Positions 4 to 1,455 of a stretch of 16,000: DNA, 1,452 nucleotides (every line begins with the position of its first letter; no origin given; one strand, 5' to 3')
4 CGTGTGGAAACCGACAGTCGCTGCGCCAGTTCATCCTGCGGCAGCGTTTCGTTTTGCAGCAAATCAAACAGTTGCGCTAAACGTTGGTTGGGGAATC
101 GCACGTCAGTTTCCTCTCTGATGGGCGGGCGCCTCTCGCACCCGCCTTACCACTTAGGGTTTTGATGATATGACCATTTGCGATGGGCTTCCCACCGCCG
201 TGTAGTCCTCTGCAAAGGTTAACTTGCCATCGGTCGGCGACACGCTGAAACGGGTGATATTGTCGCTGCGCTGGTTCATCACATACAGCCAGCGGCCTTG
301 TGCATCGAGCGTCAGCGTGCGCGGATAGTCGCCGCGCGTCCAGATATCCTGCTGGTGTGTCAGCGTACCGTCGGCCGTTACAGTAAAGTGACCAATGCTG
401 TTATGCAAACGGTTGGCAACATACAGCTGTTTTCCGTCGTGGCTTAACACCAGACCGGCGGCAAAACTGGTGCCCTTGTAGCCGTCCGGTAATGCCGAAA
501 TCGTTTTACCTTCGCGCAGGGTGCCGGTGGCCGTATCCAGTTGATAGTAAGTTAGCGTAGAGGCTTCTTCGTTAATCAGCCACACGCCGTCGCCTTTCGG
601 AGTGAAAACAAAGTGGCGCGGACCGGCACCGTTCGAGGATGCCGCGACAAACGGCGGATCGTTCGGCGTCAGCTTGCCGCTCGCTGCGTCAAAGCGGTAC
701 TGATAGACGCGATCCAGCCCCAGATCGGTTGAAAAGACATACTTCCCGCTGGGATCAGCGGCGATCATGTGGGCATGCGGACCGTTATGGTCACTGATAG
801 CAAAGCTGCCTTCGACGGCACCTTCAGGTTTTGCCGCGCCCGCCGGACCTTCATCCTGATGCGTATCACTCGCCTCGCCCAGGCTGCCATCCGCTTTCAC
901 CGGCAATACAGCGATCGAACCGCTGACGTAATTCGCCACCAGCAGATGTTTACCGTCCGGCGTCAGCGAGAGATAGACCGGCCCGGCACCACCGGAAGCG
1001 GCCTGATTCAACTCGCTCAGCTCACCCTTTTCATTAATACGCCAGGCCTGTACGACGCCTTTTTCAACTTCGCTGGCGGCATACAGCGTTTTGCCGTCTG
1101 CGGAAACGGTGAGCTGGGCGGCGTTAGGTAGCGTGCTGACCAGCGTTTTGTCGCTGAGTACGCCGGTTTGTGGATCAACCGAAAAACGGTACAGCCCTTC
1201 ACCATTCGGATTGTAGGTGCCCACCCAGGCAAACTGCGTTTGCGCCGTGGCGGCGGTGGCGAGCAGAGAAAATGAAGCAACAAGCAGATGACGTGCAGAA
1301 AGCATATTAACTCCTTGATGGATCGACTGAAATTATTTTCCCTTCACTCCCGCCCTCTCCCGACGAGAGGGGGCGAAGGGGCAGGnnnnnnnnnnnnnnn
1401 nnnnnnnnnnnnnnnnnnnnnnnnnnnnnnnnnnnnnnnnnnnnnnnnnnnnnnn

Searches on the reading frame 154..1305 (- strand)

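Call 71: search_protein_families(library=ncbifam, proteins=[window:154-1305:-], max_evalue=0.00001)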
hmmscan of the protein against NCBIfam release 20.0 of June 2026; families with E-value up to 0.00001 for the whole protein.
window:154-1305:- (383 aa): 6 families
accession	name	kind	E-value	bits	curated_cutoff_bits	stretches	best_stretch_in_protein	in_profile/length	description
NF008258.1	PRK11028.1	equivalog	2.6e-45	155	370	2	170-374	123-323/330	6-phosphogluconolactonase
NF050136.1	PGL_lacton_Staph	exception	4e-39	134.6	500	1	27-368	4-330/341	6-phosphogluconolactonase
TIGR03866.1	PQQ_ABC_repeats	subfamily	6.1e-11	41.9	287.3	0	283-351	44-108/310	PQQ-dependent catabolism-associated beta-propeller protein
TIGR02276.1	beta_rpt_yvtn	repeat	3e-09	36.7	27.85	0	116-134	1-19/42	beta-propeller repeat protein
NF052340.1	hydrazine_beta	equivalog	3.4e-09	36.3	560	0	102-136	335-369/372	hydrazine synthase subunit beta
NF052460.1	L-NosZ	equivalog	5.5e-08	31.8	700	0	56-137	83-162/480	clade III lactonase-type nitrous-oxide reductase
